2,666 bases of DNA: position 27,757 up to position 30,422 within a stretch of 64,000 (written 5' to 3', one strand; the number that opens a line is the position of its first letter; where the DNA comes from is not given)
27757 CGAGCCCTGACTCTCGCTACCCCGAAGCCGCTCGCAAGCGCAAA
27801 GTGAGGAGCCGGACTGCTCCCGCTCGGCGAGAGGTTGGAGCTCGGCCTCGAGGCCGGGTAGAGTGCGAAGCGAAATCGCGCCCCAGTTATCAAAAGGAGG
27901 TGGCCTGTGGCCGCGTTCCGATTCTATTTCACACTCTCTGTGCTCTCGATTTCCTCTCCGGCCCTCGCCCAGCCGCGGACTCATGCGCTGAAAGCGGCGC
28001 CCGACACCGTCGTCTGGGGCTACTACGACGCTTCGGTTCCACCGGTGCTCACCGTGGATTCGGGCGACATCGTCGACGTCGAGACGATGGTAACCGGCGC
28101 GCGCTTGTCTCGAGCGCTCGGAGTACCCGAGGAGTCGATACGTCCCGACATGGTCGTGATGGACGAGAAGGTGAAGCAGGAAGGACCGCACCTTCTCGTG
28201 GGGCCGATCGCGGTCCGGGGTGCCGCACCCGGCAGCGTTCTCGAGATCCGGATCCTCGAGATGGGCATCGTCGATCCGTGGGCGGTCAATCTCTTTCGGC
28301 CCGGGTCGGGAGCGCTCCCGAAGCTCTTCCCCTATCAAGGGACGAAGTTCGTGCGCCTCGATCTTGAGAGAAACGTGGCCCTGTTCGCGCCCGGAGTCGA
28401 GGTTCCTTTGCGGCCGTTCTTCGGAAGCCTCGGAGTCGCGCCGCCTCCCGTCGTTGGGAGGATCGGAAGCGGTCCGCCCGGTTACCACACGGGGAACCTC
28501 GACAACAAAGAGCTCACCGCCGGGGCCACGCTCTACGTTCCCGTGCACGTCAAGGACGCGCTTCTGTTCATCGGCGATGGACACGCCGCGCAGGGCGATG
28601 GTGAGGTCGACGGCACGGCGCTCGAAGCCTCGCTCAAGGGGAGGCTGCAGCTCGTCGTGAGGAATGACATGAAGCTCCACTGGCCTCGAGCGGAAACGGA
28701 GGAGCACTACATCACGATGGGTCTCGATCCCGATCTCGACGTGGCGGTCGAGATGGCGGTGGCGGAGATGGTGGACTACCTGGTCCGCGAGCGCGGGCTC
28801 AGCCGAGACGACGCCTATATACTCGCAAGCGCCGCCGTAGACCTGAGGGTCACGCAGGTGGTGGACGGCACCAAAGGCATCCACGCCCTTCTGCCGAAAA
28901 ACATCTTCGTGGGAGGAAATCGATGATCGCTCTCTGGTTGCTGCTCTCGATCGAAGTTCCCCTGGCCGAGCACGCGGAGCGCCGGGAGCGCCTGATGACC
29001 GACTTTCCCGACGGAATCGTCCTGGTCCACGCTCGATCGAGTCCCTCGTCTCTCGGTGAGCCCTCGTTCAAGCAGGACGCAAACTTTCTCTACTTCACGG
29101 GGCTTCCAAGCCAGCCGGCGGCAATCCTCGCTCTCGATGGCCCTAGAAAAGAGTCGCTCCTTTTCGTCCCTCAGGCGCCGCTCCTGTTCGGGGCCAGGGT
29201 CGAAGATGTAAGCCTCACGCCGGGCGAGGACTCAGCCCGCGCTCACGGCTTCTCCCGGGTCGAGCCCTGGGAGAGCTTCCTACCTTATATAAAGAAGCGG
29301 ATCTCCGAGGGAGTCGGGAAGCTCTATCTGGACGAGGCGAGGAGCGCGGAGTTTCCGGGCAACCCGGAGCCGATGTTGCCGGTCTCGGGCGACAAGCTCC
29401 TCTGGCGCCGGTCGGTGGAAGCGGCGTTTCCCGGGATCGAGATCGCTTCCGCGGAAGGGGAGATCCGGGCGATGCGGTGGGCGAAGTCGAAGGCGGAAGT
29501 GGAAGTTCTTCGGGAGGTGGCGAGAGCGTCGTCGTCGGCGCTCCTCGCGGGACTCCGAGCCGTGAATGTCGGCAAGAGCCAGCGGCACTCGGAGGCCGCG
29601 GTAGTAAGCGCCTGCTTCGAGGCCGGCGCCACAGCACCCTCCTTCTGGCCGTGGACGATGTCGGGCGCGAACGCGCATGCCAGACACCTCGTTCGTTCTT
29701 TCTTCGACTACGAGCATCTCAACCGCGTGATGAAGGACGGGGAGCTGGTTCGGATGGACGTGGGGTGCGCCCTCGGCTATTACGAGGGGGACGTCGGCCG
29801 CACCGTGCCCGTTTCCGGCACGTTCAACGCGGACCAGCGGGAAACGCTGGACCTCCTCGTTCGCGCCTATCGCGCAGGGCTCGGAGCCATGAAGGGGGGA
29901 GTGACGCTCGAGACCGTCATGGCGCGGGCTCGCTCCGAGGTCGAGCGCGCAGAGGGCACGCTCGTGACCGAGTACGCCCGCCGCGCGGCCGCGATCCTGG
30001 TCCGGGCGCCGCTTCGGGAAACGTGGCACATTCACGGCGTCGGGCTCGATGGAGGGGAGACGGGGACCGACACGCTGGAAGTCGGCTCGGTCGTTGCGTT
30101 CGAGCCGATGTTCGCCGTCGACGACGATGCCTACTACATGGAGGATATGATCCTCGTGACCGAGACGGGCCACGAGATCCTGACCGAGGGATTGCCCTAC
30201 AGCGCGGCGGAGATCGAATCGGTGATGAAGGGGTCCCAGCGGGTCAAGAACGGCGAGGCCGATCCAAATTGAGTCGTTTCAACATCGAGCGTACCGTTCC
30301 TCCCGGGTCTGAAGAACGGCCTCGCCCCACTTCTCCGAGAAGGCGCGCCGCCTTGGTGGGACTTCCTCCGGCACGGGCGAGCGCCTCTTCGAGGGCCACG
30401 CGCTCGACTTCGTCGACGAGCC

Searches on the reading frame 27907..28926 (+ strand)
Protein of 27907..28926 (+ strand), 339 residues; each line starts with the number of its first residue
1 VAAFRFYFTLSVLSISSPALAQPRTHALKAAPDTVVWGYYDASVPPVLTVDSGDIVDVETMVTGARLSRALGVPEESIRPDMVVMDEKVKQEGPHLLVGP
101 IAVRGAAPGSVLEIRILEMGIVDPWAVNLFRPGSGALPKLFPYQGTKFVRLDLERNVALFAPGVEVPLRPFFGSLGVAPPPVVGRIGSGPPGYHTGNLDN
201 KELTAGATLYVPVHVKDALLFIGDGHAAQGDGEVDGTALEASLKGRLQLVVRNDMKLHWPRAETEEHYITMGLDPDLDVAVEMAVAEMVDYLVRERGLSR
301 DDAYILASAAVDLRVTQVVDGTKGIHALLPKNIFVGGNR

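Call 8: search_protein_families(library=pfam, proteins=[window:27907-28926:+], max_evalue=0.01)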
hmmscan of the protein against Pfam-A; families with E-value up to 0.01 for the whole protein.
window:27907-28926:+ (339 aa): 1 family
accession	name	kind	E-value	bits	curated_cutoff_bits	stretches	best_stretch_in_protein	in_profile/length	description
PF03069.20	FmdA_AmdA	-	9.6e-33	114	27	2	190-334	205-371/373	Acetamidase/Formamidase family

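Call 10: search_protein_families(library=ncbifam, proteins=[window:27907-28926:+], max_evalue=0.1)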
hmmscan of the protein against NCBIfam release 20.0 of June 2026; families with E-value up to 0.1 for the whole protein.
window:27907-28926:+ (339 aa): 1 family
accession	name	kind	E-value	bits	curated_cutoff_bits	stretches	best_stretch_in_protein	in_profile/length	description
NF045496.1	FormamaseFmdA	equivalog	7.2e-20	71.1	500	2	189-235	215-261/407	formamidase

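Call 47: find_encoding_contigs(protein=window:27907-28926:+, flank=3000, max_places=6)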
Protein window:27907-28926:+ (339 aa): no gene with exactly this product is on record in the collection.

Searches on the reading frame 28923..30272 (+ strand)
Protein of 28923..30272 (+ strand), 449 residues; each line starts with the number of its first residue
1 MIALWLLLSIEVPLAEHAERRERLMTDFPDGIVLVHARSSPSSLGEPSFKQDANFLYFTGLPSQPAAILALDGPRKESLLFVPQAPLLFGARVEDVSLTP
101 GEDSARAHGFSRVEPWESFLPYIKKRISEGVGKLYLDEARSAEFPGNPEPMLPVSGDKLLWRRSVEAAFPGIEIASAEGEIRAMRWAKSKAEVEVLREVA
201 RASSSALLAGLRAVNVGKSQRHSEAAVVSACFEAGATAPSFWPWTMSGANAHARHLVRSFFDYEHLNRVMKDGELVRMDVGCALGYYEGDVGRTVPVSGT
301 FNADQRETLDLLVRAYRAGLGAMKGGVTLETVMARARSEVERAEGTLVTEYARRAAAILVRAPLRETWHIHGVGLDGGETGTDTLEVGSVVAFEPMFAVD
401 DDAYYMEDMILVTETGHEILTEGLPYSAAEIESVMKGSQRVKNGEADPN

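Call 8: search_protein_families(library=pfam, proteins=[window:28923-30272:+], max_evalue=0.01)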
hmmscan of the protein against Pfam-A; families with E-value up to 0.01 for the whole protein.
window:28923-30272:+ (449 aa): 2 families
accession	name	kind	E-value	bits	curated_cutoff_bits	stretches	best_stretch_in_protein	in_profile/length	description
PF00557.29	Peptidase_M24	-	1.1e-25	91.1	23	1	195-414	2-208/208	Metallopeptidase family M24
PF05195.22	AMP_N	-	3.7e-09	36.8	24.6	1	17-85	1-74/121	Aminopeptidase P, N-terminal domain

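Call 51: find_encoding_contigs(protein=window:28923-30272:+, flank=3000, max_places=6)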
Protein window:28923-30272:+ (449 aa): no gene with exactly this product is on record in the collection.
